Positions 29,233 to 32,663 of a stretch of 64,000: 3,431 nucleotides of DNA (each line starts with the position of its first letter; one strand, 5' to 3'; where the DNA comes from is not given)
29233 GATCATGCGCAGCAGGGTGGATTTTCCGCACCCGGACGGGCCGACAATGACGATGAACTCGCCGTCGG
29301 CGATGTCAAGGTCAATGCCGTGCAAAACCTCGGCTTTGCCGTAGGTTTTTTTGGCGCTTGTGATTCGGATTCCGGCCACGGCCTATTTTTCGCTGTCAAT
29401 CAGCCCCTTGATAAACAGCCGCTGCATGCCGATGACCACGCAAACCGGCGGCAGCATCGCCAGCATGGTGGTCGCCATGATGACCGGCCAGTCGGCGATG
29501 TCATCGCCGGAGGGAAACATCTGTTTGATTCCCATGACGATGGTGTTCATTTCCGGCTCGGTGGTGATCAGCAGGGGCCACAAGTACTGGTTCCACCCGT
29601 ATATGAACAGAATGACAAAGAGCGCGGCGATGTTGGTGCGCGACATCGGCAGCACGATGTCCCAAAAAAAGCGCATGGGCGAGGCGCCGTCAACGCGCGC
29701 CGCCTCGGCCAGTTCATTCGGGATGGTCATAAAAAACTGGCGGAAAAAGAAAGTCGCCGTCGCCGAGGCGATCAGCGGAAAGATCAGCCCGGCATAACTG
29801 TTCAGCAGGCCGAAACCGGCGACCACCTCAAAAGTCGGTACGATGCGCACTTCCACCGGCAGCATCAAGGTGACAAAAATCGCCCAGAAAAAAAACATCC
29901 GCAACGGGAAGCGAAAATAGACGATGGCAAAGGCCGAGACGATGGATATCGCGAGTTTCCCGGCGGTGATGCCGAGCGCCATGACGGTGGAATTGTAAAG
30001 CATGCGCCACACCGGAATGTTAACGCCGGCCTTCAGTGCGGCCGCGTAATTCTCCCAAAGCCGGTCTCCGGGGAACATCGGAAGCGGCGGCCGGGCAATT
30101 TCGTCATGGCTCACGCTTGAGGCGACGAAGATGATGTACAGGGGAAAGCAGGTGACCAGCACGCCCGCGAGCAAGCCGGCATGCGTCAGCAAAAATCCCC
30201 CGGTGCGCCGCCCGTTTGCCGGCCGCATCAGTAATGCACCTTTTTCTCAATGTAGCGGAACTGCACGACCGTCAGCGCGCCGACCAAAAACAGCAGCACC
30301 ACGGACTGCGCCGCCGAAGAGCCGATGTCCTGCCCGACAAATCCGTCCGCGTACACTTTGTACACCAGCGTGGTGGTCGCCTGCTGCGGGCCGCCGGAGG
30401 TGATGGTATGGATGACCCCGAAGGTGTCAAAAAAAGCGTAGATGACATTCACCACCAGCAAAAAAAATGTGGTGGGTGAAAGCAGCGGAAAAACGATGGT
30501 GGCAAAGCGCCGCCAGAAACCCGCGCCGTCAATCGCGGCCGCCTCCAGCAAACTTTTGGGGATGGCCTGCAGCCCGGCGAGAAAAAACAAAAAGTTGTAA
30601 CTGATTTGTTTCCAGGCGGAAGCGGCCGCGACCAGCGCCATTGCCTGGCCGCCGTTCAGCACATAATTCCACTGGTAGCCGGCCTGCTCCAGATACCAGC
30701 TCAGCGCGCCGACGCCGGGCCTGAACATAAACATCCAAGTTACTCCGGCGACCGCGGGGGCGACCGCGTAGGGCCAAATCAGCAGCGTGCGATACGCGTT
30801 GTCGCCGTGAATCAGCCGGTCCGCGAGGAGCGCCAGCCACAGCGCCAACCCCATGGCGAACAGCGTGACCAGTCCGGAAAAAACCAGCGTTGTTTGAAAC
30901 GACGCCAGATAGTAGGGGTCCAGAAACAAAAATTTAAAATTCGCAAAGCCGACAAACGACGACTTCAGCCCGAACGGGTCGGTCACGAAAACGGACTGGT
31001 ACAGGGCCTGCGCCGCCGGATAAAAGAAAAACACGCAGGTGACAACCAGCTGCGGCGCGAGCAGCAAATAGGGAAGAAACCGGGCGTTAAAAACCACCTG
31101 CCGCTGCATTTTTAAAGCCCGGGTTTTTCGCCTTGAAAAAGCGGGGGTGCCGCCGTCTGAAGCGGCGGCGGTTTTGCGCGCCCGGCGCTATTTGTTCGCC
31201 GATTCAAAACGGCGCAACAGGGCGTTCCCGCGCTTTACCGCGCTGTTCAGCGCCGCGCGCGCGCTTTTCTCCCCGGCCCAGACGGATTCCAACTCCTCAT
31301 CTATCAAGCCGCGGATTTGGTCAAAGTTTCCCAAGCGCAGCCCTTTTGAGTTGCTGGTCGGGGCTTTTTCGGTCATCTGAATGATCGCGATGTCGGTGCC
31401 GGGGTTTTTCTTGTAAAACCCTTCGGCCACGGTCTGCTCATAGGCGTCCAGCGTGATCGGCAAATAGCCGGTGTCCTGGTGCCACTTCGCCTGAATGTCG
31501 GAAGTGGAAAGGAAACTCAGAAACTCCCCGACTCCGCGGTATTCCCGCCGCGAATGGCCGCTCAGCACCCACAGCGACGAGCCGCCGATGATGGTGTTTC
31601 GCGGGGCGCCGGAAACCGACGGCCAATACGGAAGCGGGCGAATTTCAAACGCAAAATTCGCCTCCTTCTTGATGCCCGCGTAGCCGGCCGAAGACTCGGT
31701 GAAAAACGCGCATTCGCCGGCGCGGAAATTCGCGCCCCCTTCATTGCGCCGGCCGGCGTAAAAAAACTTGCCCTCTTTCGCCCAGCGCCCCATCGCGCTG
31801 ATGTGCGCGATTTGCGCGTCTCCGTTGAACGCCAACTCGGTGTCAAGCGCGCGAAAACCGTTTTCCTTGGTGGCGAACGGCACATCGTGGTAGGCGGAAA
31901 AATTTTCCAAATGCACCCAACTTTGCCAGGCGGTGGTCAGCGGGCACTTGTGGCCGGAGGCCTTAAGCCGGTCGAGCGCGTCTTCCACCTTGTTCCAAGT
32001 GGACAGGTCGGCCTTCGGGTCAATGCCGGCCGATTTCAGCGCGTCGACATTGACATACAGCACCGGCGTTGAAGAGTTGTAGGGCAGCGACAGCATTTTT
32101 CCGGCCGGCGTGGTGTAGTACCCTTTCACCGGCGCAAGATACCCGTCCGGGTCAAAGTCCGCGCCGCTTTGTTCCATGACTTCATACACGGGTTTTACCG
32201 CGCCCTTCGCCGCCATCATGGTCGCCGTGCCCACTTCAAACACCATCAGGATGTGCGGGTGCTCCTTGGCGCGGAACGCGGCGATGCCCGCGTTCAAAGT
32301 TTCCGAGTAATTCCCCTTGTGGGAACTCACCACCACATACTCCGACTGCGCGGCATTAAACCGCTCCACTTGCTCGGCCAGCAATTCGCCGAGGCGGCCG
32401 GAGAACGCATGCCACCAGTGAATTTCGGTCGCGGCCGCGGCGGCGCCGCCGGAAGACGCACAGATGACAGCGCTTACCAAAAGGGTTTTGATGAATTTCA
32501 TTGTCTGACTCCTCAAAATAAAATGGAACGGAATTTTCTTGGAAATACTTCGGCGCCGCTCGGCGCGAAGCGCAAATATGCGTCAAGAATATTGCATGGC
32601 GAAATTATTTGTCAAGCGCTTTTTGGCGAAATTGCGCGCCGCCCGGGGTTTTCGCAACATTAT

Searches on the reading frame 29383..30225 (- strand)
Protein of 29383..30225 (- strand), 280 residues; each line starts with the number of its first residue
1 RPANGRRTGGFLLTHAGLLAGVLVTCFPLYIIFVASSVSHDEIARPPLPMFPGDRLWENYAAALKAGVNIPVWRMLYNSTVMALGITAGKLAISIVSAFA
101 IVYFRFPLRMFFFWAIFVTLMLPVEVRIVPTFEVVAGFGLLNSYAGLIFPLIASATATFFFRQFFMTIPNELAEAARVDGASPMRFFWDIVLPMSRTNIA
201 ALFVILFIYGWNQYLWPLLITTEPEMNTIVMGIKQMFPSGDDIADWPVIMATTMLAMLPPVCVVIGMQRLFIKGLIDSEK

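Call 18: search_protein_families(library=pfam, proteins=[window:29383-30225:-], max_evalue=0.001)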
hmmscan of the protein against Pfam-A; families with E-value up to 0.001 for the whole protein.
window:29383-30225:- (280 aa): 1 family
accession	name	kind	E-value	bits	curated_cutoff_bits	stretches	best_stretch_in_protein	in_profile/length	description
PF00528.27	BPD_transp_1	-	6.7e-20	72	26.4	1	93-274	4-181/184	Binding-protein-dependent transport system inner membrane component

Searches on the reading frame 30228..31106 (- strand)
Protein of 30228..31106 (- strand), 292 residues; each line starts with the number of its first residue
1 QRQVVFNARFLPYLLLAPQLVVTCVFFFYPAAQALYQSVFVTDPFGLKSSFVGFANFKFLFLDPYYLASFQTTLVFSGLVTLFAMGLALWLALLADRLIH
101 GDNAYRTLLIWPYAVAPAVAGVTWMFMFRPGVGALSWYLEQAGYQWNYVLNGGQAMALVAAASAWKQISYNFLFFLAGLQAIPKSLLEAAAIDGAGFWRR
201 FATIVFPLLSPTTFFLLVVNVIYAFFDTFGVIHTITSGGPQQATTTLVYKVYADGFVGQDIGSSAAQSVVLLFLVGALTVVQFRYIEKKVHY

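Call 18: search_protein_families(library=pfam, proteins=[window:30228-31106:-], max_evalue=0.001)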
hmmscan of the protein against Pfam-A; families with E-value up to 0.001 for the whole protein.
window:30228-31106:- (292 aa): 1 family
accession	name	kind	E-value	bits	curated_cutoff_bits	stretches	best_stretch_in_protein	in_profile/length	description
PF00528.27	BPD_transp_1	-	1.3e-09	38.5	26.4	1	97-291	12-183/184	Binding-protein-dependent transport system inner membrane component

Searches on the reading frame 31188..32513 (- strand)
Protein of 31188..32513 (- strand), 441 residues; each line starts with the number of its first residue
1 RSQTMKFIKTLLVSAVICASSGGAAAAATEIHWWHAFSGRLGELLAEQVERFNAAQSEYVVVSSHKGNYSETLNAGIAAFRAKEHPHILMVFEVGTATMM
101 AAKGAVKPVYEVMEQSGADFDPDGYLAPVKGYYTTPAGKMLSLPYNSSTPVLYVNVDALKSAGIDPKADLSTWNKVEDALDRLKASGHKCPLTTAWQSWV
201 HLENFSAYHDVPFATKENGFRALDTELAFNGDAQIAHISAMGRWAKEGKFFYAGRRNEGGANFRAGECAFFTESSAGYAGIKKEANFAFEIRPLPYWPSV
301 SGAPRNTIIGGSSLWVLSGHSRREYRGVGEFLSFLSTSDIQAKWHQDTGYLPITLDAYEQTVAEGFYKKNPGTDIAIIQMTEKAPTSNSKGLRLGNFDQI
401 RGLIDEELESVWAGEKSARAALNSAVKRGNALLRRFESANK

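Call 18: search_protein_families(library=pfam, proteins=[window:31188-32513:-], max_evalue=0.001)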
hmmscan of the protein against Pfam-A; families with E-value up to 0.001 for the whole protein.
window:31188-32513:- (441 aa): 2 families
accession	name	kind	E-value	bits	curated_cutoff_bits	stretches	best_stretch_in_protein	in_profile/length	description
PF13416.11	SBP_bac_8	-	1.6e-29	104.1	27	1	48-371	2-275/279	Bacterial extracellular solute-binding protein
PF01547.30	SBP_bac_1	-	1.6e-19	71.5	26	1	50-341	15-306/307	Bacterial extracellular solute-binding protein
